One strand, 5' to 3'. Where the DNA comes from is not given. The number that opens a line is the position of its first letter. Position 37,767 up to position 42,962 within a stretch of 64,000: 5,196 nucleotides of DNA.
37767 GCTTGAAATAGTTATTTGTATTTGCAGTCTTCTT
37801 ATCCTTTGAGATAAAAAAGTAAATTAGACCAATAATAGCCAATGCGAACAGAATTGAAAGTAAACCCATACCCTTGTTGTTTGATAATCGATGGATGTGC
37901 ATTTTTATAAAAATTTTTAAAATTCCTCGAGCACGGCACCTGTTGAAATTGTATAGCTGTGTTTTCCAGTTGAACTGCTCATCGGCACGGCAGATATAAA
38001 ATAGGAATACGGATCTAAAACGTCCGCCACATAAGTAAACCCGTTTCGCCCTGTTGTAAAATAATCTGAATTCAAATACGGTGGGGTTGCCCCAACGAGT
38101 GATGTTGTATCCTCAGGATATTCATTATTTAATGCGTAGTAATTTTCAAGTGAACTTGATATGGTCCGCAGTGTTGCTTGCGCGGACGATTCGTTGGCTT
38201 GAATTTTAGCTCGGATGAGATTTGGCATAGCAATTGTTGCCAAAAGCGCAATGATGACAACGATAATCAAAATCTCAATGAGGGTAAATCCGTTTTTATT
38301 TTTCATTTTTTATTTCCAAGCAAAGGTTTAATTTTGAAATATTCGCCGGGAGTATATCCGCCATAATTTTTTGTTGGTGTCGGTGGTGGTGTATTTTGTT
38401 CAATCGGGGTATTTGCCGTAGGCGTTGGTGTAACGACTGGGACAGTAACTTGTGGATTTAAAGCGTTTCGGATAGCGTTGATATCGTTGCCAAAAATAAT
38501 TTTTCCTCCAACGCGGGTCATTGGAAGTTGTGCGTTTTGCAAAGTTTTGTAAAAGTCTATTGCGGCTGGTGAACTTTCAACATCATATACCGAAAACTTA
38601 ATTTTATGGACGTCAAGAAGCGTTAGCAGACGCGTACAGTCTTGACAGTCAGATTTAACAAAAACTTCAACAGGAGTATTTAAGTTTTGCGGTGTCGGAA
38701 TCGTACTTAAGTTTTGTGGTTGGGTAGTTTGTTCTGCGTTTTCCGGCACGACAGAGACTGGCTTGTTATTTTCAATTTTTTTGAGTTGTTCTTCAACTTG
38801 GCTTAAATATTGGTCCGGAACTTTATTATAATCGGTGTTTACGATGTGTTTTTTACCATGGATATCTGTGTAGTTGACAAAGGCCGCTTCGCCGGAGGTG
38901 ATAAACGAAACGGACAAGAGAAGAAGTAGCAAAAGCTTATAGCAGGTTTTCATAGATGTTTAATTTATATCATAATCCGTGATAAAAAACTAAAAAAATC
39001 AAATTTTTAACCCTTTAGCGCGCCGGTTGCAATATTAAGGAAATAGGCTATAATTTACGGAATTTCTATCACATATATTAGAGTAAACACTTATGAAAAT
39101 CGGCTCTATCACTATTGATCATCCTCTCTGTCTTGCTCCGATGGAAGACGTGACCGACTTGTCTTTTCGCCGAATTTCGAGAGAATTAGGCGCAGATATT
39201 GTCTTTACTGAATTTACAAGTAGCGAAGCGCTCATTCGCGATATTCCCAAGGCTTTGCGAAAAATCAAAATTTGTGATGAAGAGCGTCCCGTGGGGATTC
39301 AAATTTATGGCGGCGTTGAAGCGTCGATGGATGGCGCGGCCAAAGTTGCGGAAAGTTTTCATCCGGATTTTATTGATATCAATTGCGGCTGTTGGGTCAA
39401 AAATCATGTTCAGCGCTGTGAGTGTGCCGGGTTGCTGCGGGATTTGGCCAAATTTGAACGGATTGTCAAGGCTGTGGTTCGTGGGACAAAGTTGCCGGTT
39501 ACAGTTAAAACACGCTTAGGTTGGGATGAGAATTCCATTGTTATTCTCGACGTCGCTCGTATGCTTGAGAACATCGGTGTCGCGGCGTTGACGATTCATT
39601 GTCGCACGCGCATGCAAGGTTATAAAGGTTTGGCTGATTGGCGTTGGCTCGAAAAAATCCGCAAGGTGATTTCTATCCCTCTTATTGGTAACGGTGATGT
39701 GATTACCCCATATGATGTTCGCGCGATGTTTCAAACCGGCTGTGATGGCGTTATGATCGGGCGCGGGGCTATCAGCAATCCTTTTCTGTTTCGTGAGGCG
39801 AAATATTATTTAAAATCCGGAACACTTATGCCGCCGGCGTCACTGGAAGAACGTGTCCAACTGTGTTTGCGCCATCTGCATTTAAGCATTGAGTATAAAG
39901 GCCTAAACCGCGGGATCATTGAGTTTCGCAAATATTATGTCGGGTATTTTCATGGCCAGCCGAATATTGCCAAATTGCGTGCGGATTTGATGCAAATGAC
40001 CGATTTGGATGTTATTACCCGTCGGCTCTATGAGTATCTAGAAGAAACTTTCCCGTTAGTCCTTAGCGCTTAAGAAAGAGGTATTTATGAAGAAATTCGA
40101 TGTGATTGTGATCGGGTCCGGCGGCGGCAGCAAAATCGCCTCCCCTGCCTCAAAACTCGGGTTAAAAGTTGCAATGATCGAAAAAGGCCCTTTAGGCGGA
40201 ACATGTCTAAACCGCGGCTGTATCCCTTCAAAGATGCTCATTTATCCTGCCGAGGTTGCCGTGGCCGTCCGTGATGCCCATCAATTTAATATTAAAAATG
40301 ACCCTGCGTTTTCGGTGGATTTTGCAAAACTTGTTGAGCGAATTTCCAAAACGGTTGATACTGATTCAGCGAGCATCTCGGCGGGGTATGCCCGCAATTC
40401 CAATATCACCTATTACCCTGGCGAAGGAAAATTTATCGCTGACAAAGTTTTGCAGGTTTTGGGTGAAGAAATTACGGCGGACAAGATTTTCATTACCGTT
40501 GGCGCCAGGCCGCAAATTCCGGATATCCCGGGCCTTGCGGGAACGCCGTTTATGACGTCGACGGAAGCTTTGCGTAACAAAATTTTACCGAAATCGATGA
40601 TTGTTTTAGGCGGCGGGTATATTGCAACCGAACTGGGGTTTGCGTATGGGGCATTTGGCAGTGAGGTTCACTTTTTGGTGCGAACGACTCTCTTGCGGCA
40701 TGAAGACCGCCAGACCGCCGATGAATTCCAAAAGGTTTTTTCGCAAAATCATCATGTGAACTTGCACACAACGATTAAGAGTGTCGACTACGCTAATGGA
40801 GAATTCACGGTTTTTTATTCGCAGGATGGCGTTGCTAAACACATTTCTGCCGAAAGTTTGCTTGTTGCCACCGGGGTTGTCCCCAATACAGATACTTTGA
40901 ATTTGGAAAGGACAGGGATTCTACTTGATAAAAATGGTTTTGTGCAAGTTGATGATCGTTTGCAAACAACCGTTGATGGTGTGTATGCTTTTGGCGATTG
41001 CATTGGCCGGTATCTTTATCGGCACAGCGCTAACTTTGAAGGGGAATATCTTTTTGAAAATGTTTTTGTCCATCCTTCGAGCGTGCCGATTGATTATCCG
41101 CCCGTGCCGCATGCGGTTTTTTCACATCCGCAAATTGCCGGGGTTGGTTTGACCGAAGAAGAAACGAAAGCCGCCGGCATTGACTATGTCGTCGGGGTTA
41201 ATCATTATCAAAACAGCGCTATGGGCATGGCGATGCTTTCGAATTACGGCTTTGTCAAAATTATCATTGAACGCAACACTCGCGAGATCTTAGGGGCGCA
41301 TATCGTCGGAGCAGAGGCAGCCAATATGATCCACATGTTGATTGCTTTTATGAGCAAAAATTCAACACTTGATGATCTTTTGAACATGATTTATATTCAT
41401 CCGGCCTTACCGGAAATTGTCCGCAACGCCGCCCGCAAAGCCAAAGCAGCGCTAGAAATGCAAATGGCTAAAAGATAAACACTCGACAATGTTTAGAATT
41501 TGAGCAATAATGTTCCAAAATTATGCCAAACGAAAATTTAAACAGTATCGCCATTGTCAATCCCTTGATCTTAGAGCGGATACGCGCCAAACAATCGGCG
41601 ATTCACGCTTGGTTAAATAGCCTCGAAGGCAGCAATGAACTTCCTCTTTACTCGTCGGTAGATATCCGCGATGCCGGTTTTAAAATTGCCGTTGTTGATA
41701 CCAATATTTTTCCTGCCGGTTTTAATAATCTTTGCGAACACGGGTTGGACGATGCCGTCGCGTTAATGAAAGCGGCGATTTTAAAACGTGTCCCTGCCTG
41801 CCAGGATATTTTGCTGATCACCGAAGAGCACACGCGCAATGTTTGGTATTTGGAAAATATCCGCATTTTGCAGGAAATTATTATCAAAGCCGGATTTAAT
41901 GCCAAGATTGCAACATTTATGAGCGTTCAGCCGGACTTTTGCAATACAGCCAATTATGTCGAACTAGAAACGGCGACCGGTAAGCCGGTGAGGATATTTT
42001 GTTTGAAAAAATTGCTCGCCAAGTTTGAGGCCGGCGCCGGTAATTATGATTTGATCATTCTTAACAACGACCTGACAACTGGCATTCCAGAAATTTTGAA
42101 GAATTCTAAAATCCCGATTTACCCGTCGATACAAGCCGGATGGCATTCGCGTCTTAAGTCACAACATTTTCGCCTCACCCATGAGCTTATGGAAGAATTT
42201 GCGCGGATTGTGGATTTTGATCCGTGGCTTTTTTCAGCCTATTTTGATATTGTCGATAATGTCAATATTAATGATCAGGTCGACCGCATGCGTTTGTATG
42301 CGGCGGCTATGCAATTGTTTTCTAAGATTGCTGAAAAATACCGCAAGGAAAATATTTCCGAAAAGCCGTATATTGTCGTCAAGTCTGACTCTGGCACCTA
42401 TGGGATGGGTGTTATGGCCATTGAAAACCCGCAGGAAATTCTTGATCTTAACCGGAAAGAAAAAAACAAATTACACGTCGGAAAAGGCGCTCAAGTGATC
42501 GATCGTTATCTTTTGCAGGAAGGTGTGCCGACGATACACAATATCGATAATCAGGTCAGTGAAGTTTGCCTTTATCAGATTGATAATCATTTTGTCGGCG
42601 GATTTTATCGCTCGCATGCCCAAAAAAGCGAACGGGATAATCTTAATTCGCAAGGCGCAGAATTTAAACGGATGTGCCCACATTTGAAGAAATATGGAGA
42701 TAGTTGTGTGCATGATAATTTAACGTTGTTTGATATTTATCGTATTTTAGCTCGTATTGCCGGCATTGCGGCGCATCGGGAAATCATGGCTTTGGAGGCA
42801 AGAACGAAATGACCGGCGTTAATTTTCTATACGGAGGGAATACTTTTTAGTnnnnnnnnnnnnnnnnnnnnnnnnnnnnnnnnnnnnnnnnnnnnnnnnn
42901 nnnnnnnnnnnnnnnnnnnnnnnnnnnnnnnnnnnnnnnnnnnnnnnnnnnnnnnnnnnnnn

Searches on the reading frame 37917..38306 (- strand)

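Call 17: search_protein_families(library=pfam, proteins=[window:37917-38306:-], max_evalue=0.001)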
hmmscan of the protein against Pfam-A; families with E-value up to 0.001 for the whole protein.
window:37917-38306:- (129 aa): 2 families
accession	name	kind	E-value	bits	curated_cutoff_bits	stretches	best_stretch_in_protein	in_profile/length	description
PF07963.17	N_methyl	-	1e-07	31.6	21.2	1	1-27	1-27/27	Prokaryotic N-terminal methylation motif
PF16732.10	ComP_DUS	-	0.00025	22.3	27.3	1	36-114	9-80/87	Type IV minor pilin ComP, DNA uptake sequence receptor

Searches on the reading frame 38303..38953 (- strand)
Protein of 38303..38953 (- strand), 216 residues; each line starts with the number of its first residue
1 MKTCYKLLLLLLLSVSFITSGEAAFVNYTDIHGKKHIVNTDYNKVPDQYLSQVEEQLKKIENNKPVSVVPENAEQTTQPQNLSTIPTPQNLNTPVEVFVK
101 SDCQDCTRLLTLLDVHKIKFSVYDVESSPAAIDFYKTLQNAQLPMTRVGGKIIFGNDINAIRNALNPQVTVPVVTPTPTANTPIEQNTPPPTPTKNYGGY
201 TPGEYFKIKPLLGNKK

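Call 17: search_protein_families(library=pfam, proteins=[window:38303-38953:-], max_evalue=0.001)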
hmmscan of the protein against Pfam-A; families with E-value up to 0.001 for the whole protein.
window:38303-38953:- (216 aa): 1 family
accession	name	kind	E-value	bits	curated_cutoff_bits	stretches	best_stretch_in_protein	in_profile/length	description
PF00462.30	Glutaredoxin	-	6.8e-08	33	22.9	1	95-153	1-60/60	Glutaredoxin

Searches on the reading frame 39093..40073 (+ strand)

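Call 56: search_protein_families(library=pfam, proteins=[window:39093-40073:+], max_evalue=0.00001)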
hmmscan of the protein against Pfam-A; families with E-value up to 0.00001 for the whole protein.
window:39093-40073:+ (326 aa): 1 family
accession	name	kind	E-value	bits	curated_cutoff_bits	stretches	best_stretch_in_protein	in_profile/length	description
PF01207.24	Dus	-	5.6e-76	256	20.4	1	14-308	2-298/311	Dihydrouridine synthase (Dus)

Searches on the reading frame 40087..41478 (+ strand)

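Call 56: search_protein_families(library=pfam, proteins=[window:40087-41478:+], max_evalue=0.00001)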
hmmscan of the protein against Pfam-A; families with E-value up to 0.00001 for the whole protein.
window:40087-41478:+ (463 aa): 4 families
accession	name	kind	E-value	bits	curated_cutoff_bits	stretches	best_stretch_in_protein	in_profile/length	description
PF07992.20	Pyr_redox_2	-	3.7e-52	178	26.1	1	4-313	1-285/291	Pyridine nucleotide-disulphide oxidoreductase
PF02852.28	Pyr_redox_dim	-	4.8e-29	101.2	25.3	1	340-448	1-109/110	Pyridine nucleotide-disulphide oxidoreductase, dimerisation domain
PF00070.33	Pyr_redox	-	1.9e-10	41.6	22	1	171-234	2-67/82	Pyridine nucleotide-disulphide oxidoreductase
PF13738.12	Pyr_redox_3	-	1.4e-08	34.8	30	1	126-303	120-305/305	Pyridine nucleotide-disulphide oxidoreductase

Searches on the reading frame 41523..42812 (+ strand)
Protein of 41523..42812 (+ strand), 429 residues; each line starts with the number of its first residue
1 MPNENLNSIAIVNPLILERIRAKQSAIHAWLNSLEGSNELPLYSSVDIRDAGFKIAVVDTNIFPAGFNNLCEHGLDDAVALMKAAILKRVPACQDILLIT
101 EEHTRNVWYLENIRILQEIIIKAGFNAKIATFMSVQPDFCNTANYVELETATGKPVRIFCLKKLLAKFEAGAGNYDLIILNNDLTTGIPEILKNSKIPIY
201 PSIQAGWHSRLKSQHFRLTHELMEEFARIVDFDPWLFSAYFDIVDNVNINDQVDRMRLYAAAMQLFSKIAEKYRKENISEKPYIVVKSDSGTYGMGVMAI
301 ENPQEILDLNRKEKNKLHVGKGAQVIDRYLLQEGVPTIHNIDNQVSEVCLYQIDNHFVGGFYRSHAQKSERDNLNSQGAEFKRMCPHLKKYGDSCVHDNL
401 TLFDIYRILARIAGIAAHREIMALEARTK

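Call 56: search_protein_families(library=pfam, proteins=[window:41523-42812:+], max_evalue=0.00001)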
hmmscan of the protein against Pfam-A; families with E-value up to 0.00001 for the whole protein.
window:41523-42812:+ (429 aa): 1 family
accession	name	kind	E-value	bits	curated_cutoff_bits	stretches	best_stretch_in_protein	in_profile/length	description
PF08886.16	GshA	-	1.5e-121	406.2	25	1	19-421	3-402/402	Glutamate-cysteine ligase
